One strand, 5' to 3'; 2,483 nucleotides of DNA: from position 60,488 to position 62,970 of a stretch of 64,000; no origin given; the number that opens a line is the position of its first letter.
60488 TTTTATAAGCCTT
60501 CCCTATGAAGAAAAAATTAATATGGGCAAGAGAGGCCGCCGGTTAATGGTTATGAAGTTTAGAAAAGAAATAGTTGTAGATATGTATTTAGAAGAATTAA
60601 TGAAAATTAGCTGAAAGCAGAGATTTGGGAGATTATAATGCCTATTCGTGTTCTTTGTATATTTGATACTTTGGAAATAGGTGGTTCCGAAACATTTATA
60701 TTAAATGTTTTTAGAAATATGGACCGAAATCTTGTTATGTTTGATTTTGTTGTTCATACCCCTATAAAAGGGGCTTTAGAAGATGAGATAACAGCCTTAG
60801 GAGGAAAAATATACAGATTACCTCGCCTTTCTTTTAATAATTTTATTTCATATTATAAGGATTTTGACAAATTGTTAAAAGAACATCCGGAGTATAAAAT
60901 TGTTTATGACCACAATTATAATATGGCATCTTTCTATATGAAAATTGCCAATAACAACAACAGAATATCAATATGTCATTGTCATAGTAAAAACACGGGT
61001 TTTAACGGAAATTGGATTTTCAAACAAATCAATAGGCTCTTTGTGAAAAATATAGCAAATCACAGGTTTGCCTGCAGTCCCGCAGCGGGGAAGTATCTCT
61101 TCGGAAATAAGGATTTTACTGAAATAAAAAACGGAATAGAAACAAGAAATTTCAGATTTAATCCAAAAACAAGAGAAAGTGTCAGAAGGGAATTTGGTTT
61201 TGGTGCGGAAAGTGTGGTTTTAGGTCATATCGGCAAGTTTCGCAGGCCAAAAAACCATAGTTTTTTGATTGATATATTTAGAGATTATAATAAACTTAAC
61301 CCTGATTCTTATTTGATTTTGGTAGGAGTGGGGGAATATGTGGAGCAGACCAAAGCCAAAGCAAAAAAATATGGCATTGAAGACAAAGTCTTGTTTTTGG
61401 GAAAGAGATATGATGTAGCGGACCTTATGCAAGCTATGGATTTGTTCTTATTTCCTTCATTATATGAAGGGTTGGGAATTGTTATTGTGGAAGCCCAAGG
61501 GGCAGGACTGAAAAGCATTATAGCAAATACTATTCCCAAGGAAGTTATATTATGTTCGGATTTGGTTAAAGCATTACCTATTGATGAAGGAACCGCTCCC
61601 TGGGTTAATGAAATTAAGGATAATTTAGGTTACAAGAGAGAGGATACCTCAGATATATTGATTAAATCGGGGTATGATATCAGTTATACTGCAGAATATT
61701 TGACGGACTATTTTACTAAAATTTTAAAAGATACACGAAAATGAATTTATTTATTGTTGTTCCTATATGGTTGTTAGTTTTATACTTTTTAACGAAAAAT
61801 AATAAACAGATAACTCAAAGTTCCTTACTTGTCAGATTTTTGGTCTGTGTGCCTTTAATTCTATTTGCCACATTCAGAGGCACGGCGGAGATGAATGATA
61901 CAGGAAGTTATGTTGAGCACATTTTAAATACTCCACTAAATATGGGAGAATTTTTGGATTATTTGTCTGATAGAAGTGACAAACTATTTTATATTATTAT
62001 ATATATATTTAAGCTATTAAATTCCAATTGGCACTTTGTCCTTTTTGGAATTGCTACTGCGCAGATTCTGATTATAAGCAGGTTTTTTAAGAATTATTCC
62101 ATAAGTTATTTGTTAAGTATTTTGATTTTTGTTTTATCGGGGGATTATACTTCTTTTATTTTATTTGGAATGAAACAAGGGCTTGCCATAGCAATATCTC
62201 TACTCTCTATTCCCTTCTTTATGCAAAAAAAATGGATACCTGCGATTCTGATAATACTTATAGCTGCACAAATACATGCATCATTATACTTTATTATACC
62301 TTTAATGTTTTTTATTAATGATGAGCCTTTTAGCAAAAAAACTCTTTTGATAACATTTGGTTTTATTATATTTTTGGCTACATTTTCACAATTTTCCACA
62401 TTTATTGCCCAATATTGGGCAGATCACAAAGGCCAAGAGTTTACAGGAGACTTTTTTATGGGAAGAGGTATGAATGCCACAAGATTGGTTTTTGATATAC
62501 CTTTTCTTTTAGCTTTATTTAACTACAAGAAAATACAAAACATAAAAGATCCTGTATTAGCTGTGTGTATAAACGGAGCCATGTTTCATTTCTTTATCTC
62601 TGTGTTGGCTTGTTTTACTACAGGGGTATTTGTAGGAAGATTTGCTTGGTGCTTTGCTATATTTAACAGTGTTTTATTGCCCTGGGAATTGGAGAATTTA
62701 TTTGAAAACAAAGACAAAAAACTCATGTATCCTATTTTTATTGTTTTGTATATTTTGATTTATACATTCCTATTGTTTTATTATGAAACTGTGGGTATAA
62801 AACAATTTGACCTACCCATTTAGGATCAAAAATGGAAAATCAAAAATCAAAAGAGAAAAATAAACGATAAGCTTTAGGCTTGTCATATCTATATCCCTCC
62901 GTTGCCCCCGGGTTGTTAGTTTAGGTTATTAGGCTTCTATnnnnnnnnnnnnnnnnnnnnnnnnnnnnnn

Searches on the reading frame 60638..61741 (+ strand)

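Call 63: search_protein_families(library=pfam, proteins=[window:60638-61741:+], max_evalue=0.0001)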
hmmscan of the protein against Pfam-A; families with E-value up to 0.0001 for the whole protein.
window:60638-61741:+ (368 aa): 3 families
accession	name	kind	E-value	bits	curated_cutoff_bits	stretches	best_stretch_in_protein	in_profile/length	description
PF00534.26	Glycos_transf_1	-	7.8e-23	81.3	26.4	1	180-298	3-124/172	Glycosyl transferases group 1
PF13692.12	Glyco_trans_1_4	-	7.5e-19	68.8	27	1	194-304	3-115/142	Glycosyl transferases group 1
PF13439.12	Glyco_transf_4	-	4.1e-06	27.4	28.5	1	14-169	1-168/170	Glycosyltransferase Family 4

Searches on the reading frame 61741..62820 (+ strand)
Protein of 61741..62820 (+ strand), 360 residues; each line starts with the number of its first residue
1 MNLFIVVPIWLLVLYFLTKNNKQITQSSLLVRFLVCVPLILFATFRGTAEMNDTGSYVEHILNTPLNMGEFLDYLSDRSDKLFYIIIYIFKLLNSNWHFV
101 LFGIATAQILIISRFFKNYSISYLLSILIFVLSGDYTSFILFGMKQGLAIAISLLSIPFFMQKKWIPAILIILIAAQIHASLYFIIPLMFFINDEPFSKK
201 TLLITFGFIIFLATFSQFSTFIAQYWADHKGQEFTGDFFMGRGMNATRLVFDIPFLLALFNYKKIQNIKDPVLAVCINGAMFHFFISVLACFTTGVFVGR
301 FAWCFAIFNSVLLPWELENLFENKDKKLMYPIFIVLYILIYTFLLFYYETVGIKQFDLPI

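Call 63: search_protein_families(library=pfam, proteins=[window:61741-62820:+], max_evalue=0.0001)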
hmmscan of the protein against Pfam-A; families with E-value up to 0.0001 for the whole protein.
window:61741-62820:+ (360 aa): 1 family
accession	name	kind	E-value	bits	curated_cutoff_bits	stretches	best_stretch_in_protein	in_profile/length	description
PF14897.12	EpsG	-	2e-36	126.2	30.1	1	31-350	3-317/326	EpsG family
